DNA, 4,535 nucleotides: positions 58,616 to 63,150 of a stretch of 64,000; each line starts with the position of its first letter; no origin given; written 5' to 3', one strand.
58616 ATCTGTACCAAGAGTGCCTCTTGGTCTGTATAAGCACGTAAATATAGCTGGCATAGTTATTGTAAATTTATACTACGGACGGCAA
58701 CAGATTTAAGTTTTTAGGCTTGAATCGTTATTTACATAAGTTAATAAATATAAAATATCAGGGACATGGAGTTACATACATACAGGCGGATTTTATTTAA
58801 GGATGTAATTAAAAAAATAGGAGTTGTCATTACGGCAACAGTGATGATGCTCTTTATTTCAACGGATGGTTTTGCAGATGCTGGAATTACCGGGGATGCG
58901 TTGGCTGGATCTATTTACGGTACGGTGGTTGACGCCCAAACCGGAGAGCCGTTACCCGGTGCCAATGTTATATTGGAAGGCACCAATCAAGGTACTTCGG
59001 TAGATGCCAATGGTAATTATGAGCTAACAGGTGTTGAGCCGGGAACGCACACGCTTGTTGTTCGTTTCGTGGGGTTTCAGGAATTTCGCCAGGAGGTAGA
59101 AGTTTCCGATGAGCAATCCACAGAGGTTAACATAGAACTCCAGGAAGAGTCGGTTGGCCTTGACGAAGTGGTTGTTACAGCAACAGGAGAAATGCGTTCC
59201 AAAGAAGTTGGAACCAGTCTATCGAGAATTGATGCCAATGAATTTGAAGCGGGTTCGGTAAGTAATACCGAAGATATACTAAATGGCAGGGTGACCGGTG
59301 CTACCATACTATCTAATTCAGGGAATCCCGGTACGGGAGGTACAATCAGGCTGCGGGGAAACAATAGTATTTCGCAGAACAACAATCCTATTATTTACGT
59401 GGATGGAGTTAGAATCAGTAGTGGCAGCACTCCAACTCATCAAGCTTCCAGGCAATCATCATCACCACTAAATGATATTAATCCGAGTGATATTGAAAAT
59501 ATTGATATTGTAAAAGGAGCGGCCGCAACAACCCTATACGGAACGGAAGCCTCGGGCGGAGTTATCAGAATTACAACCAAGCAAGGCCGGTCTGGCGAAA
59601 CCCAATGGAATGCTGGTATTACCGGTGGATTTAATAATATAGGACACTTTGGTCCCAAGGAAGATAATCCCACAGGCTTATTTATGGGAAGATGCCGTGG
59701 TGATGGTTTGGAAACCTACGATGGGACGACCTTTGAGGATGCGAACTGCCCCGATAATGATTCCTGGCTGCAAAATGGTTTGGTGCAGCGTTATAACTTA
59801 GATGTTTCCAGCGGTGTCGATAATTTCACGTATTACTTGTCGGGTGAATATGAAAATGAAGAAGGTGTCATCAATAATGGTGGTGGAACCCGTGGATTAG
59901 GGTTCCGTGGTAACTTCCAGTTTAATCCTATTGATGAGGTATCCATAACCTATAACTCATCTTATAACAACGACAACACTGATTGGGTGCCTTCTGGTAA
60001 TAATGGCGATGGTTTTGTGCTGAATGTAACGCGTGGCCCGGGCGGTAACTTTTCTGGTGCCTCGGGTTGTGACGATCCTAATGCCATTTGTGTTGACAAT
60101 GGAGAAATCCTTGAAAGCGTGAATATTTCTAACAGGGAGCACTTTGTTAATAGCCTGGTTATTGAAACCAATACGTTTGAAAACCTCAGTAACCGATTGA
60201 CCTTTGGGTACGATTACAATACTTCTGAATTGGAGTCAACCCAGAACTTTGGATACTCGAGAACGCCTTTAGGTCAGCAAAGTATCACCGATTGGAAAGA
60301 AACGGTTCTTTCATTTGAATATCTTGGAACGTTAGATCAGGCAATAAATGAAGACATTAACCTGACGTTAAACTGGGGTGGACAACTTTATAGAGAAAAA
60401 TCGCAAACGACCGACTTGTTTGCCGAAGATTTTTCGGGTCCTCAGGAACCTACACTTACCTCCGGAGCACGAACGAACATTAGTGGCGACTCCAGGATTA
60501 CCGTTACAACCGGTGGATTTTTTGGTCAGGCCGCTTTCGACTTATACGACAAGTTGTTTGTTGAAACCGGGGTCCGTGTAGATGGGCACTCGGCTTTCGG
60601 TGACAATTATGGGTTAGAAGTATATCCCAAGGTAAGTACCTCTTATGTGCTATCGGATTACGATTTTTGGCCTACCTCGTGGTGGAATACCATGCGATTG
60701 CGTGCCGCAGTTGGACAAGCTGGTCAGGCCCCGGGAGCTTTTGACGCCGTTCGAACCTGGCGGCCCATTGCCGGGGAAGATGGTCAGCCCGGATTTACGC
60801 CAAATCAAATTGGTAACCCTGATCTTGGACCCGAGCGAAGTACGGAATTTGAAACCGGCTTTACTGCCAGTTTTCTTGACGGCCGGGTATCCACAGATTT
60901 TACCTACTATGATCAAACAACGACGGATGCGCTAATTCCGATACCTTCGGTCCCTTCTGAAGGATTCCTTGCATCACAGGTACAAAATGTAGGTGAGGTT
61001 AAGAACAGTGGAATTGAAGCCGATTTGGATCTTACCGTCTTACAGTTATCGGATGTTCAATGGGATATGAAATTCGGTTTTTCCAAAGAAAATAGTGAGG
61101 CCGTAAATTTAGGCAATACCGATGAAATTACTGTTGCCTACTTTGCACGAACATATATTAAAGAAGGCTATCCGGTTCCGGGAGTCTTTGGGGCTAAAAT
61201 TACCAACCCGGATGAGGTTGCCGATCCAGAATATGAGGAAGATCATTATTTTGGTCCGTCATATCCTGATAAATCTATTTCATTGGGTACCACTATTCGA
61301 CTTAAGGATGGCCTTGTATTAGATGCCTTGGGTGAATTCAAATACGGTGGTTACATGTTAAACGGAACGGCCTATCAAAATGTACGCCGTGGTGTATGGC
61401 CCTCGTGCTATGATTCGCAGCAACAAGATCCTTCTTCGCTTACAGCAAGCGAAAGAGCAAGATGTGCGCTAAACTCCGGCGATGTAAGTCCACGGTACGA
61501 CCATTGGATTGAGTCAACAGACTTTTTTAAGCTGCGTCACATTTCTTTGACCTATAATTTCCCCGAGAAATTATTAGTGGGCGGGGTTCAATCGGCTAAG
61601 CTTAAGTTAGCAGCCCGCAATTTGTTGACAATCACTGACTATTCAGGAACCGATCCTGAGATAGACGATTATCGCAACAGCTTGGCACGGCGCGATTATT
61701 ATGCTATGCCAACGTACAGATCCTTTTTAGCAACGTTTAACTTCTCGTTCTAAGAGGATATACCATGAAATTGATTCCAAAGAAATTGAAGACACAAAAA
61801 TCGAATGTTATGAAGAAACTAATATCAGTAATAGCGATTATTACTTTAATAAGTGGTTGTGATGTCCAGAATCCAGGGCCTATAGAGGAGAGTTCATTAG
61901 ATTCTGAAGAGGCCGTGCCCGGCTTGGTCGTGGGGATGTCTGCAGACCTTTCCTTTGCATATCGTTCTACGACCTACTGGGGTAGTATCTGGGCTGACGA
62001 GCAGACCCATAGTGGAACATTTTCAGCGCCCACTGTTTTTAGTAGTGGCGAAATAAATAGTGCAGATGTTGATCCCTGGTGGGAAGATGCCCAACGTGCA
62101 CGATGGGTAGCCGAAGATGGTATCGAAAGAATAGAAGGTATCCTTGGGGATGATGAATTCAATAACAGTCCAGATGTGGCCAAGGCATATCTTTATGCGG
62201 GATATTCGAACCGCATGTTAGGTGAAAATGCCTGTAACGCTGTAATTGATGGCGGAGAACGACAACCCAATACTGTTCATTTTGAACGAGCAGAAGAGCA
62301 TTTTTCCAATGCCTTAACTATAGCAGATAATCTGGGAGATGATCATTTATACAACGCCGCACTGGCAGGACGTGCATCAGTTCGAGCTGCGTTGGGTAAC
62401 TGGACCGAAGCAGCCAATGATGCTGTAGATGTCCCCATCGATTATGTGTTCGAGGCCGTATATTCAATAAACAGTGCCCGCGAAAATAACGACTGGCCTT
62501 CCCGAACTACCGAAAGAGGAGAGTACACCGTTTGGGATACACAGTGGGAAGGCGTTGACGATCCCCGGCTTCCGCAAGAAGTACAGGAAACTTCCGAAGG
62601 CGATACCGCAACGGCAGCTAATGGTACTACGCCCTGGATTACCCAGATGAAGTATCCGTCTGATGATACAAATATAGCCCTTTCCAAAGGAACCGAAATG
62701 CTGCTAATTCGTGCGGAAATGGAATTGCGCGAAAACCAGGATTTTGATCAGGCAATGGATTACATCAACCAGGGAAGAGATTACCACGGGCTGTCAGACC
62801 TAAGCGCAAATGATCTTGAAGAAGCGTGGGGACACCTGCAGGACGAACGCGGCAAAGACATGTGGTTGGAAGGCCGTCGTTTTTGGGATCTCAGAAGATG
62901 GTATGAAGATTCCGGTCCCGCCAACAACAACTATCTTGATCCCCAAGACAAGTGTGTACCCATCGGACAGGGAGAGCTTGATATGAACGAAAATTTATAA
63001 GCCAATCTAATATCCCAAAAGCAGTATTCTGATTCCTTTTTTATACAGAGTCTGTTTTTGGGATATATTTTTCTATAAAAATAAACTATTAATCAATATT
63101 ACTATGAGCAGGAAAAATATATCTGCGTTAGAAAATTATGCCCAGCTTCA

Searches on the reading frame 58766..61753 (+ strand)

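Call 63: search_protein_families(library=pfam, proteins=[window:58766-61753:+], max_evalue=0.00001)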
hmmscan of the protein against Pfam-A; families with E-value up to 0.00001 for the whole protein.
window:58766-61753:+ (995 aa): 6 families
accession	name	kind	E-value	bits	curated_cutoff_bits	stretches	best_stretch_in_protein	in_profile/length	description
PF00593.30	TonB_dep_Rec_b-barrel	-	8.4e-29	102.1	27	1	468-806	69-365/436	TonB dependent receptor-like, beta-barrel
PF13715.12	CarbopepD_reg_2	-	9.3e-28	96.5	32.2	1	50-137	1-88/88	CarboxypepD_reg-like domain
PF13620.12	CarboxypepD_reg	-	3.6e-21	75.7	32.3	1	49-126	1-82/82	Carboxypeptidase regulatory-like domain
PF07715.20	Plug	-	6.4e-19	68.9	23.9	1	146-266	3-107/107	TonB-dependent Receptor Plug Domain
PF08308.17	PEGA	-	2.4e-07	31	20.8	1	64-128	11-70/71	PEGA domain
PF14905.12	OMP_b-brl_3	-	1.1e-06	28.4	27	1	681-797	207-319/408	Outer membrane protein beta-barrel family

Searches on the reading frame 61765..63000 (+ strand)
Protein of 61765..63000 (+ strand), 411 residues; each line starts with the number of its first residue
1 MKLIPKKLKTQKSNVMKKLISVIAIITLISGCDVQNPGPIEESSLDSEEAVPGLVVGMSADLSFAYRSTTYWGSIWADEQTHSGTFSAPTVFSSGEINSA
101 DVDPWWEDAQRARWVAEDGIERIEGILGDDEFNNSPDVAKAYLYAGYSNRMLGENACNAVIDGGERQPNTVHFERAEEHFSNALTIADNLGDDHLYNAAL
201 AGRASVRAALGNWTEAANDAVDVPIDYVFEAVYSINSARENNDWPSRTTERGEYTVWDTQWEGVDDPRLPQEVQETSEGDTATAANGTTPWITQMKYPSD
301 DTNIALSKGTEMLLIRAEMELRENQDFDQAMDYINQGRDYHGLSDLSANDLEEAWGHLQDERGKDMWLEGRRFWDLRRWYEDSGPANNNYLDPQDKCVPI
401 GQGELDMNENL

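Call 63: search_protein_families(library=pfam, proteins=[window:61765-63000:+], max_evalue=0.00001)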
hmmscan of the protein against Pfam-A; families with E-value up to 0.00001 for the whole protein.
window:61765-63000:+ (411 aa): 1 family
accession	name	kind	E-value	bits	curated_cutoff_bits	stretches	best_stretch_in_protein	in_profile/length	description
PF07980.17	SusD_RagB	-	9.1e-10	39.1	23.1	1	310-382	162-237/297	SusD family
